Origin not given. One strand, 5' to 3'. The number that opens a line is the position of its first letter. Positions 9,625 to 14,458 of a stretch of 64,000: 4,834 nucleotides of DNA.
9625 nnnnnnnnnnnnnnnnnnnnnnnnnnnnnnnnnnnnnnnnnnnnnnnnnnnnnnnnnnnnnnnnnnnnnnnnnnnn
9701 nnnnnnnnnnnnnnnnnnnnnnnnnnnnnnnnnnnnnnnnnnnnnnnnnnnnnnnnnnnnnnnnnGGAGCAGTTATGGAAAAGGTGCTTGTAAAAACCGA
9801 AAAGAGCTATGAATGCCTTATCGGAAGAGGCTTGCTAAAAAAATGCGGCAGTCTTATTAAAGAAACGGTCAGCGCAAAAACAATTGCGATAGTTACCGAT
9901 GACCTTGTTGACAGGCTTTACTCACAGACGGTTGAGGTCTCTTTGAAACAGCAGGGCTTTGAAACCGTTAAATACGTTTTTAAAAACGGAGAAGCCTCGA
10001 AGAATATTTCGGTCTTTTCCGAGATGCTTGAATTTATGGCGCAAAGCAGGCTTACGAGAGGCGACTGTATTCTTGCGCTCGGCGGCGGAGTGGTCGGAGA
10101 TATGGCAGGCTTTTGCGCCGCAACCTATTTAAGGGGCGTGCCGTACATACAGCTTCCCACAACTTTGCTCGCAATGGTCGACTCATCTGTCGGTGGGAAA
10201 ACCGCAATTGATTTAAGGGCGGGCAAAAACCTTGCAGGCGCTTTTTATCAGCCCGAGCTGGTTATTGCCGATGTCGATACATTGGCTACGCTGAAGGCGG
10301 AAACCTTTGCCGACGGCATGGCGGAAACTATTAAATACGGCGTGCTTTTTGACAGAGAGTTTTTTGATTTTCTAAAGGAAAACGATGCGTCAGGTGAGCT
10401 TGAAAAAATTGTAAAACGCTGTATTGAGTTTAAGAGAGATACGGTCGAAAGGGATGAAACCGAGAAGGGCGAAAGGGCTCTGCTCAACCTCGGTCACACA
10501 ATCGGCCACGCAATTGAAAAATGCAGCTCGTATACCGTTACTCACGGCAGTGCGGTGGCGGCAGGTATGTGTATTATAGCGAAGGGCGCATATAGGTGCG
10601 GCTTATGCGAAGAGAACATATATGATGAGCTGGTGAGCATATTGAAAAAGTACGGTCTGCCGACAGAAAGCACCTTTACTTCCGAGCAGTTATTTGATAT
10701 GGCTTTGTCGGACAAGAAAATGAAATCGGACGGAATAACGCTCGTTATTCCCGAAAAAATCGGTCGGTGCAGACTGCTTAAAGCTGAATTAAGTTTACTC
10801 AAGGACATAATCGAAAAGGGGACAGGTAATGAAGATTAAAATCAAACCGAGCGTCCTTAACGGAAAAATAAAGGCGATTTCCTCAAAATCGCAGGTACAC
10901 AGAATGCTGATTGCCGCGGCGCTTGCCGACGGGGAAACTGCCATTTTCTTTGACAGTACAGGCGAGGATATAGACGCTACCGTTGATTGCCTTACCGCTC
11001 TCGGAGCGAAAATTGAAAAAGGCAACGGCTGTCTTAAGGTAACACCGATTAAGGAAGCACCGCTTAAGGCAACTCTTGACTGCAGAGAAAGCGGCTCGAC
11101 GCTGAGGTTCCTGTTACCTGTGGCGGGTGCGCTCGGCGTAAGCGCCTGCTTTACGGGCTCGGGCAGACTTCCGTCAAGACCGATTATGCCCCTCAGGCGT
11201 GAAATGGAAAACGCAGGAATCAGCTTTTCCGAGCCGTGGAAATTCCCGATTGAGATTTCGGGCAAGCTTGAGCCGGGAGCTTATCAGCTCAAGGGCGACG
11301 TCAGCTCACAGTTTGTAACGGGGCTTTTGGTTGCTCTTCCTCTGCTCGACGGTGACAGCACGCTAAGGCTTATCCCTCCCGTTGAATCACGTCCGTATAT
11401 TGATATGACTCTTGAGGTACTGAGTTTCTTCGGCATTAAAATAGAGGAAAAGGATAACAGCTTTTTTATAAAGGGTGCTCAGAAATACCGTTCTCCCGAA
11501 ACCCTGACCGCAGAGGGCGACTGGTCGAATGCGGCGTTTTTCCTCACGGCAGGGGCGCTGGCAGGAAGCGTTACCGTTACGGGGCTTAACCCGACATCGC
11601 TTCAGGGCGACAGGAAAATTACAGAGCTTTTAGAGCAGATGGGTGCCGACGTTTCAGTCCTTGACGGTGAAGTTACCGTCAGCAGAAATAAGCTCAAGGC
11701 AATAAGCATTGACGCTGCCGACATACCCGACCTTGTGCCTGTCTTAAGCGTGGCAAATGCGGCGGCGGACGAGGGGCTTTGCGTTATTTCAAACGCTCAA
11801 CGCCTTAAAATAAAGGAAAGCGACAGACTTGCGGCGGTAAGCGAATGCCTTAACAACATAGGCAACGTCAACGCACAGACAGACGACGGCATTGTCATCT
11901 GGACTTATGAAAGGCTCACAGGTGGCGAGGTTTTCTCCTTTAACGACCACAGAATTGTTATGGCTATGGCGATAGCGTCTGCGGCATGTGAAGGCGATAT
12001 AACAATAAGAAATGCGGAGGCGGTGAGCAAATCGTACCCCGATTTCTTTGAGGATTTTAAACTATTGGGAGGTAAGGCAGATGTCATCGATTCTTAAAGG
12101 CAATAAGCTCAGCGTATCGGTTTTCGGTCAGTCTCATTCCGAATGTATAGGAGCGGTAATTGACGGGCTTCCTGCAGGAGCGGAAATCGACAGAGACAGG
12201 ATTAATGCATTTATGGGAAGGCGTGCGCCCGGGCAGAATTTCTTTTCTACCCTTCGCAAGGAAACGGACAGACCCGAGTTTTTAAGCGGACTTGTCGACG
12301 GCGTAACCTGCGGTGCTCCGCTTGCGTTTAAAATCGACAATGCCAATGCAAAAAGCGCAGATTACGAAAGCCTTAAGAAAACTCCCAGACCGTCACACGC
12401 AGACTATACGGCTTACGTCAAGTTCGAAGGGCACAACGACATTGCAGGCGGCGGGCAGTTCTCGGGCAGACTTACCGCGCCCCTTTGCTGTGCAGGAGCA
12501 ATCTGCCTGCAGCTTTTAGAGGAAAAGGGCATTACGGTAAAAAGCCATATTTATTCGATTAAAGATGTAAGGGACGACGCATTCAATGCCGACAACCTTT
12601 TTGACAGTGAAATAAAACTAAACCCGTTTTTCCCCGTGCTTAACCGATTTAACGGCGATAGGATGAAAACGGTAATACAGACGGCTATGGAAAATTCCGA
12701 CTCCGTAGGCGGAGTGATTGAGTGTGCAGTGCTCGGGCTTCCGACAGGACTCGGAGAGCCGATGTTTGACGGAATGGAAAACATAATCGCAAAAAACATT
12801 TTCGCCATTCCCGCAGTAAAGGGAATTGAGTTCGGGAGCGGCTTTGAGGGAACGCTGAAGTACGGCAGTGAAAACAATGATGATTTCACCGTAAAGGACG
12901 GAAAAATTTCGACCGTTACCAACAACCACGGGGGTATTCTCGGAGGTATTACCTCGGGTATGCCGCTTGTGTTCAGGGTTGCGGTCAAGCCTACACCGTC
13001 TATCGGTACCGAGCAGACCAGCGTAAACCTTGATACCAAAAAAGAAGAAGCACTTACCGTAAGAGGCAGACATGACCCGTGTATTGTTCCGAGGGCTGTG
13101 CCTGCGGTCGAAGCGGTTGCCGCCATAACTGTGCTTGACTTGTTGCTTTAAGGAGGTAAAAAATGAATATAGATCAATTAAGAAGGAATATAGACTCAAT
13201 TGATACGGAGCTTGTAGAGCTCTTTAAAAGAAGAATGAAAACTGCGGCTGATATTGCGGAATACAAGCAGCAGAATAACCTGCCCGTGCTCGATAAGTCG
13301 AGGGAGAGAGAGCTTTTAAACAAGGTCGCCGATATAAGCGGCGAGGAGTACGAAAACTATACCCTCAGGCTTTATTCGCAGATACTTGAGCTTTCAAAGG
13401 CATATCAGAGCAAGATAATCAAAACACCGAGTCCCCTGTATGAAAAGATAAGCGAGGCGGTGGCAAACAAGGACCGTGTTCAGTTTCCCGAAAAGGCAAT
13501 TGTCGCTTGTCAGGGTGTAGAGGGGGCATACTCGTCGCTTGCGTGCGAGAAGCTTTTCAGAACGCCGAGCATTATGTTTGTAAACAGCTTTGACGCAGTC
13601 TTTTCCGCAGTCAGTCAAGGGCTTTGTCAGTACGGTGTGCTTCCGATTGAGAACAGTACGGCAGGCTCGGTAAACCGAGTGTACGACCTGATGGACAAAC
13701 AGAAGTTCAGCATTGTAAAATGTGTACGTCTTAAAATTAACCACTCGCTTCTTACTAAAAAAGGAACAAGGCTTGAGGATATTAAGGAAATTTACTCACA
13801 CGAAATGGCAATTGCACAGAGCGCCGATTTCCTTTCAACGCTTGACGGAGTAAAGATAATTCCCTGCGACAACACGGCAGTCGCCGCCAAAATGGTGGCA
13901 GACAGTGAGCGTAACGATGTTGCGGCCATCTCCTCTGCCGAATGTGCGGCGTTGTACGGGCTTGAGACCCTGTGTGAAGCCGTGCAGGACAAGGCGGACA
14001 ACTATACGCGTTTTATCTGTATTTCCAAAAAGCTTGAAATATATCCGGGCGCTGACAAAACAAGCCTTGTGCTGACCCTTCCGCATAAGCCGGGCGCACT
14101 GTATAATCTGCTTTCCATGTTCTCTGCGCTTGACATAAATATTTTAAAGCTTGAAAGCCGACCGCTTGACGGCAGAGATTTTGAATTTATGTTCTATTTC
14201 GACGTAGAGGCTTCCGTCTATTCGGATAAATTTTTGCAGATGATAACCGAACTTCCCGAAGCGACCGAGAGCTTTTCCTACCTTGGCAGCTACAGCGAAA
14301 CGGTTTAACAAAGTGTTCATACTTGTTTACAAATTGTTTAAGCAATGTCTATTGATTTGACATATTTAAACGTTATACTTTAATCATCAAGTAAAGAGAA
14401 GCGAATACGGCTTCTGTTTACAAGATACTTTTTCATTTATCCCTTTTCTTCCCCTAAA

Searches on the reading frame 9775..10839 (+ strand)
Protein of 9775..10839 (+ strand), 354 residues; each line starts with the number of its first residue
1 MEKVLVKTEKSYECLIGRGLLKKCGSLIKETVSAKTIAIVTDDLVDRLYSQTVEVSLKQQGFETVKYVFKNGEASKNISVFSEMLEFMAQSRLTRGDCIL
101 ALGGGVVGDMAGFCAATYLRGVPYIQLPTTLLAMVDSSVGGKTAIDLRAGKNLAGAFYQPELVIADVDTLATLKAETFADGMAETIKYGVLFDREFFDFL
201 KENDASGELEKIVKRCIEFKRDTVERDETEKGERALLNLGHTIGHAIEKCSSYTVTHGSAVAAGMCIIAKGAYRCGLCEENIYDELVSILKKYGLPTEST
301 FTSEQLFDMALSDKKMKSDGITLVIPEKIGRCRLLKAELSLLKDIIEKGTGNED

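Call 8: search_protein_families(library=ncbifam, proteins=[window:9775-10839:+])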
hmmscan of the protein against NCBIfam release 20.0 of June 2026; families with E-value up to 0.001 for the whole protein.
window:9775-10839:+ (354 aa): 10 families
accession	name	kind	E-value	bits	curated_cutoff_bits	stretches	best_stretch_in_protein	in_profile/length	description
TIGR01357.1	aroB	equivalog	1.1e-110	370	305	1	14-335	3-331/344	3-dehydroquinate synthase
TIGR04425.1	P_lya_rel_AroB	hypoth_equivalog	1.7e-66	224.6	400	1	25-333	17-327/348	AroB-related putative sugar phosphate phospholyase (cyclizing)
NF010627.0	PRK14021.1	equivalog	3.5e-62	210.5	565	1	9-332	186-522/542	bifunctional shikimate kinase/3-dehydroquinate synthase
NF004852.0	PRK06203.1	equivalog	1.3e-49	169.2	333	1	65-296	90-330/407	3-dehydroquinate synthase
NF010556.0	PRK13951.1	equivalog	5e-46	157.6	560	1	64-337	206-482/492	bifunctional shikimate kinase AroK/3-dehydroquinate synthase AroB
NF002022.0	PRK00843.1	equivalog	1.5e-11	43.9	413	1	13-186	13-173/350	NAD(P)-dependent glycerol-1-phosphate dehydrogenase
NF006941.0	PRK09423.1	subfamily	2.6e-09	36.4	336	1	15-186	12-173/367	glycerol dehydrogenase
NF053832.1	GlycoaldRedHalo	equivalog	7.6e-07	28.6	550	1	15-186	12-173/363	glycolaldehyde reductase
NF047954.1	PrpdilGlycDhGldA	equivalog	8.9e-05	21.9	700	1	15-186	12-173/365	bifunctional L-1,2-propanediol dehydrogenase/glycerol dehydrogenase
NF010378.0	PRK13805.1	equivalog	0.00037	18.4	951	1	28-114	476-560/872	bifunctional acetaldehyde-CoA/alcohol dehydrogenase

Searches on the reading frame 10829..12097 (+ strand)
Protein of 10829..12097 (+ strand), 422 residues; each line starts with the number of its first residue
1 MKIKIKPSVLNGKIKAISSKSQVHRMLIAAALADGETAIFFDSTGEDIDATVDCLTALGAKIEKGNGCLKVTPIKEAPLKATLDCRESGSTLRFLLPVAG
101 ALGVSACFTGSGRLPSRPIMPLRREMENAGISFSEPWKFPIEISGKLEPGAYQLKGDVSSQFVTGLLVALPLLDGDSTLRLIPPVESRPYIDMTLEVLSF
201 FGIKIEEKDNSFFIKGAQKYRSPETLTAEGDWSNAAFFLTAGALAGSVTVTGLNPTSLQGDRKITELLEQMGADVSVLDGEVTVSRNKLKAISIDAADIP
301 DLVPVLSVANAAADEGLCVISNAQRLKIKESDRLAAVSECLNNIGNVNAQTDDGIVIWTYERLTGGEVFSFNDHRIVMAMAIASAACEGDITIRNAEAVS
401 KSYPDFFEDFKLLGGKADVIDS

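Call 8: search_protein_families(library=ncbifam, proteins=[window:10829-12097:+])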
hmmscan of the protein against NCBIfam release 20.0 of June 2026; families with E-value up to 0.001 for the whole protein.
window:10829-12097:+ (422 aa): 6 families
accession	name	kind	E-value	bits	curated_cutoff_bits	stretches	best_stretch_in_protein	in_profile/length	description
TIGR01356.1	aroA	equivalog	3.3e-108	362.1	287.25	1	12-414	1-413/415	3-phosphoshikimate 1-carboxyvinyltransferase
NF008816.0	PRK11860.1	equivalog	8.3e-66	222.4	943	1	11-411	16-433/662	bifunctional 3-phosphoshikimate 1-carboxyvinyltransferase/cytidylate kinase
NF011381.1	PRK14806.1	equivalog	1.7e-49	168.8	902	1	6-408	307-721/733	bifunctional prephenate dehydrogenase/3-phosphoshikimate 1-carboxyvinyltransferase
NF006873.0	PRK09369.1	subfamily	4.7e-20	71.6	297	1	8-417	10-414/419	UDP-N-acetylglucosamine 1-carboxyvinyltransferase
TIGR01072.1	murA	equivalog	8.6e-20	70.9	392.7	1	9-416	11-413/416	UDP-N-acetylglucosamine 1-carboxyvinyltransferase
NF009470.0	PRK12830.1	equivalog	8.1e-12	44.6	552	1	235-417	236-412/417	UDP-N-acetylglucosamine 1-carboxyvinyltransferase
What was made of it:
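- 7908..14308 (+): Regulated operon: aroF (DAHP synthase, 7908-8915), tyrA (8920-9765), aroB (9775-10839), aroA (10829-12097), aroC (ends 13151), pheA (chorismate mutase/prephenate dehydratase, 13163-14308). Call 8 (NCBIfam).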

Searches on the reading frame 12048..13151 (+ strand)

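Call 8: search_protein_families(library=ncbifam, proteins=[window:12048-13151:+])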
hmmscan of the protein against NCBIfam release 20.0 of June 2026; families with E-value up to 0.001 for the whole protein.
window:12048-13151:+ (367 aa): 3 families
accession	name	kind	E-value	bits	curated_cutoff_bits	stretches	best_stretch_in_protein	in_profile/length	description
NF003793.1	PRK05382.1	equivalog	8.8e-116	386.4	321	1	23-367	2-343/344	chorismate synthase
TIGR00033.1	aroC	equivalog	2.3e-111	372.2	212.2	1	22-367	2-345/351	chorismate synthase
NF009113.0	PRK12463.1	equivalog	6.6e-42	143.9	799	1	27-363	7-361/390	chorismate synthase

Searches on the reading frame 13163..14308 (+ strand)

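Call 8: search_protein_families(library=ncbifam, proteins=[window:13163-14308:+])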
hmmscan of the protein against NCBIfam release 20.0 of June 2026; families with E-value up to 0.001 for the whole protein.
window:13163-14308:+ (381 aa): 22 families
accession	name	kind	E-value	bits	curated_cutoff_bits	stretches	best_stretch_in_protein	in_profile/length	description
NF007910.0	PRK10622.1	equivalog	1.4e-64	218.4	577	1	5-378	9-376/386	bifunctional chorismate mutase/prephenate dehydratase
NF008865.0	PRK11898.1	equivalog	4.6e-64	216.3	219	1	114-378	4-277/284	prephenate dehydratase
NF008866.0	PRK11899.1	equivalog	5.6e-59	199.7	359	1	111-379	5-275/283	prephenate dehydratase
TIGR01805.1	CM_mono_grmpos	equivalog_domain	1.3e-19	70.3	71.2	1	4-82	2-81/81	chorismate mutase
NF004925.0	PRK06285.1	equivalog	5.8e-14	51.9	77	1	4-87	10-95/99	chorismate mutase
TIGR01791.2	CM_archaeal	equivalog_domain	3.5e-12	46.1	66.95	1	3-78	1-78/83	chorismate mutase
TIGR01808.1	CM_M_hiGC-arch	equivalog_domain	6.4e-12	45.4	52.15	1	3-79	2-73/74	chorismate mutase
NF008400.0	PRK11199.1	equivalog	2.3e-09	36.7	273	1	2-54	4-56/374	bifunctional chorismate mutase/prephenate dehydrogenase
NF009239.0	PRK12595.1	equivalog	4.5e-09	35.7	279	1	2-82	5-86/360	bifunctional 3-deoxy-7-phosphoheptulonate synthase/chorismate mutase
TIGR01797.1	CM_P_1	equivalog_domain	4.8e-08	33.1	73.7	1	5-81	3-81/83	chorismate mutase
TIGR01806.1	CM_mono2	equivalog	7.5e-08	32.5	74.15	1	16-83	8-77/114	gamma subclass chorismate mutase AroQ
TIGR01801.1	CM_A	equivalog_domain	7.6e-08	32.5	106.35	1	2-80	5-84/102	chorismate mutase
NF006691.0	PRK09239.1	equivalog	1.2e-07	31.7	120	1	3-59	12-68/108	chorismate mutase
TIGR01799.1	CM_T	equivalog_domain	2.2e-07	30.9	95.9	1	4-54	2-52/83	chorismate mutase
TIGR01807.1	CM_P2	equivalog_domain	3.9e-07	30.3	69.55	1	5-59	3-59/76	chorismate mutase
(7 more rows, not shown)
